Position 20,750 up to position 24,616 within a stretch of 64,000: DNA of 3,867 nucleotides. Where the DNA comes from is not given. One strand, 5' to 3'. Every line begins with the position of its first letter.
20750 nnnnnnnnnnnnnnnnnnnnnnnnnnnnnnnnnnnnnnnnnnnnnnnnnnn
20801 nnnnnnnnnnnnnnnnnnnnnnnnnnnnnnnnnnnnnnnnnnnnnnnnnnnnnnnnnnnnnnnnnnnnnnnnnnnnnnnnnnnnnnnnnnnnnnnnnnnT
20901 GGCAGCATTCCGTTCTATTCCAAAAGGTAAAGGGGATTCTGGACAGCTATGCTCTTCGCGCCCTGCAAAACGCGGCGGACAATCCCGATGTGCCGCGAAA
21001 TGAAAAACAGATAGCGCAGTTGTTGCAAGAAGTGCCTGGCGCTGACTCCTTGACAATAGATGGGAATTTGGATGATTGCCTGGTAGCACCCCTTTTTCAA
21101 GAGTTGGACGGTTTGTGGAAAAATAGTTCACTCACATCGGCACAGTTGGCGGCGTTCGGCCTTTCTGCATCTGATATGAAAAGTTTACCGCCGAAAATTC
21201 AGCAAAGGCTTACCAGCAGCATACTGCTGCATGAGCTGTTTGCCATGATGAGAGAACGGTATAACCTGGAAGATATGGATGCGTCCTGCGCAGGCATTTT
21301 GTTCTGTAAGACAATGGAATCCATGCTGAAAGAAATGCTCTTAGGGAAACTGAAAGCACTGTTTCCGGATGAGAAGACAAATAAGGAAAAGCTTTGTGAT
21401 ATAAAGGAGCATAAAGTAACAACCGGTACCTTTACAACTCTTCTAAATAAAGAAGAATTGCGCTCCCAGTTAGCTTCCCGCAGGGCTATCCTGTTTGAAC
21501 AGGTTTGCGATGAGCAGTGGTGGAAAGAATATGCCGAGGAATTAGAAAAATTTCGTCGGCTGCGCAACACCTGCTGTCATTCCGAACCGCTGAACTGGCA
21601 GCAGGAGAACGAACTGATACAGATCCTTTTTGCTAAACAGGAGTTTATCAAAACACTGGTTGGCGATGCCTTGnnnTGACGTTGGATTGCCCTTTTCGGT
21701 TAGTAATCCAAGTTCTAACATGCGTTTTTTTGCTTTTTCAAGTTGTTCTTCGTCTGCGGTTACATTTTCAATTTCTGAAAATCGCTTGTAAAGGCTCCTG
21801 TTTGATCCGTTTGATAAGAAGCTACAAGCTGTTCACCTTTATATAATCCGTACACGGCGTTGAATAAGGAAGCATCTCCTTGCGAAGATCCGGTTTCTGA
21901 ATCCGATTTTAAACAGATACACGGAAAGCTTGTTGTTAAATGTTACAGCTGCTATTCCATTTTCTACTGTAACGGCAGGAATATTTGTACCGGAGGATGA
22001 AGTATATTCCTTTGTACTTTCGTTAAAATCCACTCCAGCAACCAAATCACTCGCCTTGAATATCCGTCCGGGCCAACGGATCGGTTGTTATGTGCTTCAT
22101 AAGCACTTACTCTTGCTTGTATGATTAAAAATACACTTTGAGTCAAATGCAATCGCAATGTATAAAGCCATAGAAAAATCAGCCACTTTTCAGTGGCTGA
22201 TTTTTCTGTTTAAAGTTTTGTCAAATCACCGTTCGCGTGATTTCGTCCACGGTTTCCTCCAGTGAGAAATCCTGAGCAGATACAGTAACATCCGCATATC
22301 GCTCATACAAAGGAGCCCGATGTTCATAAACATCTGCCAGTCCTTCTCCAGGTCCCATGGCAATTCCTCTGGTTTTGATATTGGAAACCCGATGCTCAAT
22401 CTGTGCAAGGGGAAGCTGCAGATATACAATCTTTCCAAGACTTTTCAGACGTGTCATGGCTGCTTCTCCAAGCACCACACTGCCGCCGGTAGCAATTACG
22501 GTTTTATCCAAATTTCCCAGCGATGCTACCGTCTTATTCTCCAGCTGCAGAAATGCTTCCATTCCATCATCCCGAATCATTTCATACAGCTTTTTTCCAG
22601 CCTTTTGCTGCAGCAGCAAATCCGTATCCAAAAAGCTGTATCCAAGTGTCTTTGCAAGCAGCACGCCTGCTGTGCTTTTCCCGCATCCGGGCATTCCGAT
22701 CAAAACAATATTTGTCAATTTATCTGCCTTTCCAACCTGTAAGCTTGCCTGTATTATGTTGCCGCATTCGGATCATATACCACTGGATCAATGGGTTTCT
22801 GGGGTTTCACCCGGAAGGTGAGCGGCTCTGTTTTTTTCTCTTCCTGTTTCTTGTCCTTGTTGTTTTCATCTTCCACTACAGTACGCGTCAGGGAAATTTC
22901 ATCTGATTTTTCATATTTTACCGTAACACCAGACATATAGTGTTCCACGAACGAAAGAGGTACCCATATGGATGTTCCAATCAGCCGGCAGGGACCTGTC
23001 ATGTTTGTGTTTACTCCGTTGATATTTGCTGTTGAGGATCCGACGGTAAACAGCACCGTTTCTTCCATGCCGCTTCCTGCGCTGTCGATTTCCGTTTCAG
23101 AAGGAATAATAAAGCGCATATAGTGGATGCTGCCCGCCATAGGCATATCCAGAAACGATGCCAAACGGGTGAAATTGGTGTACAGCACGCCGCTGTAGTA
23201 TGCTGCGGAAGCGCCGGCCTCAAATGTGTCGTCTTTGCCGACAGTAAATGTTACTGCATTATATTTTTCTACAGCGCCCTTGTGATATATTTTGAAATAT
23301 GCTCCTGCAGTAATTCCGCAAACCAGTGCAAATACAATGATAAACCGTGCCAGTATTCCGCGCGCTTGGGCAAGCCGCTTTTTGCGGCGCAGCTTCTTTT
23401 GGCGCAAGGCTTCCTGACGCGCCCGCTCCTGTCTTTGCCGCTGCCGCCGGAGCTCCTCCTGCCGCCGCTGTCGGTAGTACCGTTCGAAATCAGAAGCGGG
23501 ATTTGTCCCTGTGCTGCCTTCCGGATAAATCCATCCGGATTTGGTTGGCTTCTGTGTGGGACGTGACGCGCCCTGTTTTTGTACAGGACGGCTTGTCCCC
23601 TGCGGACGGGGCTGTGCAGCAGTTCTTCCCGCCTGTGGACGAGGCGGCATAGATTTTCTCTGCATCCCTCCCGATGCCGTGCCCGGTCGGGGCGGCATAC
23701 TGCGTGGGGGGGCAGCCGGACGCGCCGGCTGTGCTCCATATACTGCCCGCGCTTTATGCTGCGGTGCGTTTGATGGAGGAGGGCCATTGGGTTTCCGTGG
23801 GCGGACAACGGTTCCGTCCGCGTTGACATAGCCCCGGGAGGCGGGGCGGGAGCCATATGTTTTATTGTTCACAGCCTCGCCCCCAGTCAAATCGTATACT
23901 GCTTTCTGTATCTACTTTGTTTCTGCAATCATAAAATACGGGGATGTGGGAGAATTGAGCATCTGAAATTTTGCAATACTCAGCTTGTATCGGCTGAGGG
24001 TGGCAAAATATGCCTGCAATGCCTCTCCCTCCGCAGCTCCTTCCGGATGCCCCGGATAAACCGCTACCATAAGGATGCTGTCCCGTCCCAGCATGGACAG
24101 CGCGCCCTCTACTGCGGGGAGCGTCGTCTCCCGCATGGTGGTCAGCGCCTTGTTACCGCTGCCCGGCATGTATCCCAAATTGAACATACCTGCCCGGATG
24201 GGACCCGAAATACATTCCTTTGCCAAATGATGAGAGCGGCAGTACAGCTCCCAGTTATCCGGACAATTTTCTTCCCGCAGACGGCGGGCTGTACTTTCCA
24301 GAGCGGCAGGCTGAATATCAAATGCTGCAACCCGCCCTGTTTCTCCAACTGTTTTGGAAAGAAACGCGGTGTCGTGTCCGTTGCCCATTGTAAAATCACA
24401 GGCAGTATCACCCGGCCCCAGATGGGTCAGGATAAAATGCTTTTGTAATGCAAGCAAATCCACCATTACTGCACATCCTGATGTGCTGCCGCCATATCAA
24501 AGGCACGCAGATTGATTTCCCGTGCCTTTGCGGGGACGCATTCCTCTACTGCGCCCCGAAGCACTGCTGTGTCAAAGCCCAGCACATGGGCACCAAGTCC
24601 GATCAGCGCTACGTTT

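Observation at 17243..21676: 1477-aa SF1 helicase fused to a HEPN-like Rx4H module: candidate undescribed single-gene defense system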

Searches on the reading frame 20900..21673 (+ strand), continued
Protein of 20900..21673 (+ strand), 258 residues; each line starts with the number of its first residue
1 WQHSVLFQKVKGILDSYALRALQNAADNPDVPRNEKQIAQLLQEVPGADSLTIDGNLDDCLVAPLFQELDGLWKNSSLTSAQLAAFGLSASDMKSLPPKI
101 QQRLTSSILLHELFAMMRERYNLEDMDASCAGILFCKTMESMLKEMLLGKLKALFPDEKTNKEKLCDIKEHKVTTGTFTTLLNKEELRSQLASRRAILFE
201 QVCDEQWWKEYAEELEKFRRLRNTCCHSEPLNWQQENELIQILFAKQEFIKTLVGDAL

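Call 86: search_protein_families(library=pfam, proteins=[P0215, P0222, P0250, P0242, P0235, P0249, P0263, P0253, P0226], max_evalue=1)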
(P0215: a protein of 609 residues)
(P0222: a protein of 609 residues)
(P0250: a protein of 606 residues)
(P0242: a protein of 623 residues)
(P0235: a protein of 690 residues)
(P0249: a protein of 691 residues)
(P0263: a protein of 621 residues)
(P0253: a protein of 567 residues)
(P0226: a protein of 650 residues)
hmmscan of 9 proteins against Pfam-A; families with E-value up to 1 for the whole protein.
P0215 (609 aa): 12 families
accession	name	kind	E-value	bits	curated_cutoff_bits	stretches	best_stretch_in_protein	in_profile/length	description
PF20703.3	nSTAND1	-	2.2e-09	37.9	27.1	1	13-225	11-197/379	Novel STAND NTPase 1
PF13401.12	AAA_22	-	3.3e-09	37.6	27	1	34-184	4-123/130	AAA domain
PF13191.12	AAA_16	-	3.2e-08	34.7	32.6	1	17-155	1-144/167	AAA ATPase domain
PF05729.18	NACHT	-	2.1e-06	28.1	26.7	1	37-226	2-162/167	NACHT domain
PF01637.24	ATPase_2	-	1.7e-05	25.2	33.2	1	21-252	4-223/225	ATPase domain predominantly from Archaea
PF14516.12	AAA_35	-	1.8e-05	24.2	27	1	32-280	28-265/331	AAA-like domain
PF00005.33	ABC_tran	-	0.001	20.1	25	1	26-62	2-38/137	ABC transporter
PF09820.16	AAA-ATPase_like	-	0.0022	18.2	26.1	1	50-172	49-169/201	Predicted AAA-ATPase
PF07540.16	NOC3p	-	0.013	16.4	26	1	473-502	37-66/92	Nucleolar complex-associated protein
PF03193.22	RsgA_GTPase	-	0.028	14.7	30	1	22-56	94-127/174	RsgA GTPase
PF05621.17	TniB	-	0.039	13.8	22.4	0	123-162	100-138/189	Bacterial TniB protein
PF25201.1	nSTAND6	-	0.044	14.3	27.7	1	18-56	1-39/148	Novel STAND NTPase 6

P0222 (609 aa): 14 families
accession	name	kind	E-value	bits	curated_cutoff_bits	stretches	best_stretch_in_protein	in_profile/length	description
PF20703.3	nSTAND1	-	6.1e-09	36.4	27.1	1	17-191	15-167/379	Novel STAND NTPase 1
PF13191.12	AAA_16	-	1.1e-06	29.6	32.6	1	17-161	1-150/167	AAA ATPase domain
PF13401.12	AAA_22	-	0.00043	21.1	27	1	34-169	4-108/130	AAA domain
PF25201.1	nSTAND6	-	0.00071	20.1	27.7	1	18-106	1-83/148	Novel STAND NTPase 6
PF03193.22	RsgA_GTPase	-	0.0024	18.1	30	1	22-61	94-132/174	RsgA GTPase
PF00071.28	Ras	-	0.011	15.8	21.6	1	38-64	2-28/162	Ras family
PF01637.24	ATPase_2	-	0.032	14.5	33.2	1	21-162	4-124/225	ATPase domain predominantly from Archaea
PF09071.16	Alpha-amyl_C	-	0.043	14.1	27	1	32-88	7-58/67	Alpha-amylase, C terminal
PF00735.24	Septin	-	0.055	13.2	26.2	1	38-132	7-97/280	Septin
PF12775.13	AAA_7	-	0.065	13.2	25.8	1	30-65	28-63/181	P-loop containing dynein motor region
PF05621.17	TniB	-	0.082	12.8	22.4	1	26-99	24-99/189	Bacterial TniB protein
PF01926.29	MMR_HSR1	-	0.14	12.8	21.9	1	38-59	2-23/113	50S ribosome-binding GTPase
PF13555.12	AAA_29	-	0.19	11.9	27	1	32-52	19-39/61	P-loop containing region of AAA domain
PF00005.33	ABC_tran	-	0.27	12.3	25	1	29-62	5-38/137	ABC transporter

P0250 (606 aa): 12 families
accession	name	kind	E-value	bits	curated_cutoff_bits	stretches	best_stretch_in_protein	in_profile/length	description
PF20703.3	nSTAND1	-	6.9e-10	39.5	27.1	1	19-190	17-166/379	Novel STAND NTPase 1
PF13401.12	AAA_22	-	9.8e-07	29.6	27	1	34-175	4-114/130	AAA domain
PF05729.18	NACHT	-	1.4e-06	28.7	26.7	1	37-225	2-161/167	NACHT domain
PF13191.12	AAA_16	-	2.5e-05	25.3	32.6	1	19-155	3-144/167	AAA ATPase domain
PF25683.1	URGCP_GTPase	-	0.00022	20.5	55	1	22-60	173-214/396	URGCP-like GTPase domain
PF03193.22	RsgA_GTPase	-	0.0027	18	30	1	23-56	95-127/174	RsgA GTPase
PF00005.33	ABC_tran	-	0.0046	18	25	1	26-62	2-38/137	ABC transporter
PF05621.17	TniB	-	0.0062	16.4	22.4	1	26-114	24-116/189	Bacterial TniB protein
PF25201.1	nSTAND6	-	0.015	15.8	27.7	1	18-61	1-44/148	Novel STAND NTPase 6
PF01926.29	MMR_HSR1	-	0.047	14.3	21.9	1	38-58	2-22/113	50S ribosome-binding GTPase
PF00071.28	Ras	-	0.19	11.7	21.6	1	38-64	2-28/162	Ras family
PF17324.7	BLI1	-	0.28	12.4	26.9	1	98-145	51-98/111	BLOC-1 interactor 1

P0242 (623 aa): 10 families
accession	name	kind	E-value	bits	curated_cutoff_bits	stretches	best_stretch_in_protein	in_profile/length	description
PF20703.3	nSTAND1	-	8.6e-08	32.6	27.1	1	17-252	16-230/379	Novel STAND NTPase 1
PF01637.24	ATPase_2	-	0.0001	22.6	33.2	1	18-160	2-128/225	ATPase domain predominantly from Archaea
PF25201.1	nSTAND6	-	0.00016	22.1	27.7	1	17-89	1-67/148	Novel STAND NTPase 6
PF13191.12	AAA_16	-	0.00085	20.3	32.6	1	16-156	1-146/167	AAA ATPase domain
PF13401.12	AAA_22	-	0.0011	19.7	27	1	37-162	8-98/130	AAA domain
PF07693.20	KAP_NTPase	-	0.0021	17.8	20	1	106-183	125-192/293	KAP family P-loop domain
PF00931.28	NB-ARC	-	0.073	12.7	23.5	1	21-58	6-42/248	NB-ARC domain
PF03193.22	RsgA_GTPase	-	0.12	12.7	30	1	22-62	95-135/174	RsgA GTPase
PF00005.33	ABC_tran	-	0.2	12.7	25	1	25-56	2-33/137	ABC transporter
PF14290.11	SDH5_plant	-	0.25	11.6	25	1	377-452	112-187/237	Succinate dehydrogenase subunit 5, mitochondrial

P0235 (690 aa): 19 families
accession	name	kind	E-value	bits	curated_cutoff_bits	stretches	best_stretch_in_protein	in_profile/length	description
PF00575.29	S1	-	2.5e-08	34.6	22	1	614-685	3-74/74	S1 RNA binding domain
PF20703.3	nSTAND1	-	1e-06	29.1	27.1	1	17-265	15-241/379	Novel STAND NTPase 1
PF13191.12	AAA_16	-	2.9e-05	25.1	32.6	1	20-155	4-144/167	AAA ATPase domain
PF01637.24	ATPase_2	-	8.5e-05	22.9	33.2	1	18-162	1-129/225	ATPase domain predominantly from Archaea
PF13401.12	AAA_22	-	0.00065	20.5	27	1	35-172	5-107/130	AAA domain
PF01580.24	FtsK_SpoIIIE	-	0.0054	16.6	24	1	14-54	22-58/221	FtsK/SpoIIIE family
PF13555.12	AAA_29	-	0.012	15.8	27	1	34-53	20-40/61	P-loop containing region of AAA domain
PF02463.25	SMC_N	-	0.015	15.1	40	1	33-66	22-56/220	RecF/RecN/SMC N terminal domain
PF05729.18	NACHT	-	0.019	15.3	26.7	1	39-226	4-161/167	NACHT domain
PF19044.6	P-loop_TraG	-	0.032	13.3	25.8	1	26-63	20-57/413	TraG P-loop domain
PF18908.5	DUF5663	-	0.038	15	23.7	0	383-408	44-69/84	Protein of unknown function (DUF5663)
PF21710.3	Spt6_S1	-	0.038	14.7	27.5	1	612-680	13-82/91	Spt6, S1/OB domain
PF00005.33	ABC_tran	-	0.05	14.6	25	1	35-58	11-34/137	ABC transporter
PF13476.12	AAA_23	-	0.058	14.5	27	1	38-55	22-39/201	AAA domain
PF03193.22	RsgA_GTPase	-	0.059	13.6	30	1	21-55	93-126/174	RsgA GTPase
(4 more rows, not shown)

P0249 (691 aa): 12 families
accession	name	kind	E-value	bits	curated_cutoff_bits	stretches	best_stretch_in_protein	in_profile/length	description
PF00575.29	S1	-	4.5e-13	49.8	22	1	615-686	3-74/74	S1 RNA binding domain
PF20703.3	nSTAND1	-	1.5e-08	35.1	27.1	1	18-276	16-253/379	Novel STAND NTPase 1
PF13191.12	AAA_16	-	3.1e-07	31.5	32.6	1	19-155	3-146/167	AAA ATPase domain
PF13401.12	AAA_22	-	0.0041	17.9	27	1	35-158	5-97/130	AAA domain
PF01637.24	ATPase_2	-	0.0064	16.8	33.2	1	21-154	4-123/225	ATPase domain predominantly from Archaea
PF03193.22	RsgA_GTPase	-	0.0067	16.7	30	1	22-58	94-129/174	RsgA GTPase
PF07693.20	KAP_NTPase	-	0.073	12.7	20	0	129-183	139-191/293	KAP family P-loop domain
PF21266.3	RRP4_S1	-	0.14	12.9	27.3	1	615-650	5-40/73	RRP4, S1 domain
PF13479.12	AAA_24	-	0.16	12.2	27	1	36-60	3-26/195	AAA domain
PF05729.18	NACHT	-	0.16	12.2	26.7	1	39-174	4-117/167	NACHT domain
PF17184.9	Rit1_C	-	0.16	11.8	27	1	434-560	150-250/271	Rit1 N-terminal domain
PF12775.13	AAA_7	-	0.21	11.6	25.8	0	28-56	26-54/181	P-loop containing dynein motor region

P0263 (621 aa): 1 family
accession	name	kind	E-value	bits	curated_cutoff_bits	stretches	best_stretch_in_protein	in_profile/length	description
PF10803.13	GerPB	-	0.77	10.3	30.5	0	335-354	3-22/52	Spore germination GerPB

P0253 (567 aa): 1 family
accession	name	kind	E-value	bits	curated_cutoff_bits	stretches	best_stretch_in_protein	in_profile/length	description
PF06477.18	DUF1091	-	0.29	12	25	0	243-272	26-55/83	Protein of unknown function (DUF1091)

P0226 (650 aa): 16 families
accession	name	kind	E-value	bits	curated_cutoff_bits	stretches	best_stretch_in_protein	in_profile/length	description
PF01637.24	ATPase_2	-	1.4e-08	35.3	33.2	1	21-260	4-222/225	ATPase domain predominantly from Archaea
PF07693.20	KAP_NTPase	-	2.9e-06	27.2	20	1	33-110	13-94/293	KAP family P-loop domain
PF13191.12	AAA_16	-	3e-05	25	32.6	1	20-161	4-147/167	AAA ATPase domain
PF13401.12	AAA_22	-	0.0003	21.5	27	1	39-175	8-107/130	AAA domain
PF14516.12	AAA_35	-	0.0012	18.1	27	1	14-100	8-95/331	AAA-like domain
PF04851.21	ResIII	-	0.0053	17.1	22.5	1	22-92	9-78/164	Type III restriction enzyme, res subunit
PF00004.35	AAA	-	0.012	16.6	21.2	1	40-162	2-73/131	ATPase family associated with various cellular activities (AAA)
PF13086.12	AAA_11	-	0.012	15.8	27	1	31-74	13-59/257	AAA domain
PF20703.3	nSTAND1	-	0.014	15.5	27.1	1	19-270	17-239/379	Novel STAND NTPase 1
PF12775.13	AAA_7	-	0.042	13.8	25.8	1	32-77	29-69/181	P-loop containing dynein motor region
PF09497.15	Med12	-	0.098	13.6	25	0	587-610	14-37/63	Transcription mediator complex subunit Med12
PF00437.27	T2SSE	-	0.11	11.6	24.9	1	13-56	118-162/370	Type II/IV secretion system protein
PF13173.12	AAA_14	-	0.14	12.6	27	0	38-82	4-44/129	AAA domain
PF10443.15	RNA12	-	0.14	11.4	27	1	21-54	1-36/429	RNA12 protein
PF09274.16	ParG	-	0.15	12.7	21.4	1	34-65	18-49/76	ParG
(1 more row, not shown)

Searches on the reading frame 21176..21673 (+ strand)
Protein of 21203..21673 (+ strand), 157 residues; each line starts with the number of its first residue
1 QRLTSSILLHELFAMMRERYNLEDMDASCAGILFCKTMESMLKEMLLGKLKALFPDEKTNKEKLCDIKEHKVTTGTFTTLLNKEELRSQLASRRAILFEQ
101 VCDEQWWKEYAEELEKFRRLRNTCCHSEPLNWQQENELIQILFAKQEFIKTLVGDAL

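Call 9: search_protein_families(library=pfam, proteins=[window:21203-21673:+], max_evalue=10)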
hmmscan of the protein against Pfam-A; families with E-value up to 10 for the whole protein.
window:21203-21673:+ (157 aa): 0 families

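Call 89: search_solved_structures(query=A3, max_evalue=10, show_alignments=5)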
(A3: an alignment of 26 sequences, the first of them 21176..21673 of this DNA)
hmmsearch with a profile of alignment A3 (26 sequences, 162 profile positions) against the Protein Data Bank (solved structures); distinct sequences matched with E-value up to 10: 1.
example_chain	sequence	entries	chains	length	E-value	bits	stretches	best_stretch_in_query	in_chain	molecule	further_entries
9b2z_A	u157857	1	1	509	4.8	10.3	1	22-74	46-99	Type IV secretion protein Dot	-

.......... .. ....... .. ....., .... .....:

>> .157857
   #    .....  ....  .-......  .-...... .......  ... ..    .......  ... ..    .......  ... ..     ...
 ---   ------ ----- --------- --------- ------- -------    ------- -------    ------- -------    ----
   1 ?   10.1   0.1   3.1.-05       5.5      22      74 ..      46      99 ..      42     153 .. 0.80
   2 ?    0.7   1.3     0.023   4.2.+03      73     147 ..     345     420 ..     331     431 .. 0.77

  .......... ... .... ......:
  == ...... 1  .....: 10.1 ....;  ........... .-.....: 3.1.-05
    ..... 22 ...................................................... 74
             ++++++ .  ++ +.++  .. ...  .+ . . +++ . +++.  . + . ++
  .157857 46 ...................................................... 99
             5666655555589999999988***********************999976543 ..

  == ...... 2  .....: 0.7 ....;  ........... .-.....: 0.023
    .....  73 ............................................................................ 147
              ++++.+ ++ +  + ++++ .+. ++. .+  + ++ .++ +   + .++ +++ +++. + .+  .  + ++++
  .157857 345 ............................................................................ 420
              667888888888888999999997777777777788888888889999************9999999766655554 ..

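Call 90: search_protein_families(library=pfam, alignment_id=A3, max_evalue=10)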
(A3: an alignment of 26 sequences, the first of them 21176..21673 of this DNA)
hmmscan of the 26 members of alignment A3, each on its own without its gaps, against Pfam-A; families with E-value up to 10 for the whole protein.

A. member 1, window:21176-21673:+ (166 aa): 0 families

B. families by the number of members that match (of 26 scanned): 19 families
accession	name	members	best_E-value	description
PF18735.6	HEPN_RiboL-PSP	4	2e-05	RiboL-PSP-HEPN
PF07751.16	Abi_2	2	0.018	Abi-like protein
PF10602.15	RPN7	1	0.0033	26S proteasome subunit RPN7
PF07540.16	NOC3p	1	0.0035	Nucleolar complex-associated protein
PF01728.25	FtsJ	1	0.035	FtsJ-like methyltransferase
PF18737.6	HEPN_MAE_28990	1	0.047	MAE_28990/MAE_18760-like HEPN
PF01527.26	HTH_Tnp_1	1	0.047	Transposase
PF23259.1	CHX17_C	1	0.061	Plant cation/H(+) antiporter, C-terminal domain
PF06969.22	HemN_C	1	0.069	HemN C-terminal domain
PF22133.1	Toxin_BN_H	1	0.075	Botulinum neurotoxin, helical domain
PF09504.16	RE_Bsp6I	1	0.08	Bsp6I restriction endonuclease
PF02349.20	MSG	1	0.086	Major surface glycoprotein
PF13643.11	DUF4145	1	0.098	Domain of unknown function (DUF4145)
PF14479.11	HeLo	1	0.11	Prion-inhibition and propagation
PF20439.3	SpoIVA_C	1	0.12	Sporulation stage IV protein A, C-terminal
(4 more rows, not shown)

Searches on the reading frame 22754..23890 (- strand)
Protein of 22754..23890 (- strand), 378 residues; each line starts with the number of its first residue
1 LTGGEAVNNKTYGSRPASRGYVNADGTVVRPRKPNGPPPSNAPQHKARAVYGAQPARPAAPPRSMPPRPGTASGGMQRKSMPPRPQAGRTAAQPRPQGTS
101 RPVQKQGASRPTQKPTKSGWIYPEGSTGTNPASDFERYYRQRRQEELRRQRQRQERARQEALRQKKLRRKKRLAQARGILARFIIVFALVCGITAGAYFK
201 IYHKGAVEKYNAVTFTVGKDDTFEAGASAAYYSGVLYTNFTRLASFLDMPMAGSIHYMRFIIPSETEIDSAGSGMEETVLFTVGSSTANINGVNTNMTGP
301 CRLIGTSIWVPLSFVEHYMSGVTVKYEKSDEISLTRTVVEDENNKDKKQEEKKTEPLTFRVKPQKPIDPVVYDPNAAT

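Call 10: search_protein_families(library=pfam, proteins=[window:22754-23890:-], max_evalue=0.001)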
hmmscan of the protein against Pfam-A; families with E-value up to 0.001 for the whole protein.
window:22754-23890:- (378 aa): 1 family
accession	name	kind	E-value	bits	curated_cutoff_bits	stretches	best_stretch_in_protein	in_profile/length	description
PF07833.16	Cu_amine_oxidN1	-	1.2e-05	25.7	24.2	1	275-329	49-102/108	Copper amine oxidase N-terminal domain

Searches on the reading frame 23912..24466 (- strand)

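Call 10: search_protein_families(library=pfam, proteins=[window:23912-24466:-], max_evalue=0.001)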
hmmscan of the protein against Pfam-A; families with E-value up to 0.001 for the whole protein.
window:23912-24466:- (184 aa): 3 families
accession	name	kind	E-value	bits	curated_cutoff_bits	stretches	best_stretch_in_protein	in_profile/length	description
PF06962.18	rRNA_methylase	-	1.3e-38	132.4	22.7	1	46-180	1-134/137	Putative rRNA methylase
PF13847.12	Methyltransf_31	-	0.00025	21.2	27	1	19-73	4-57/145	Methyltransferase domain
PF13649.12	Methyltransf_25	-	0.00036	21.6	27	1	24-76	3-52/97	Methyltransferase domain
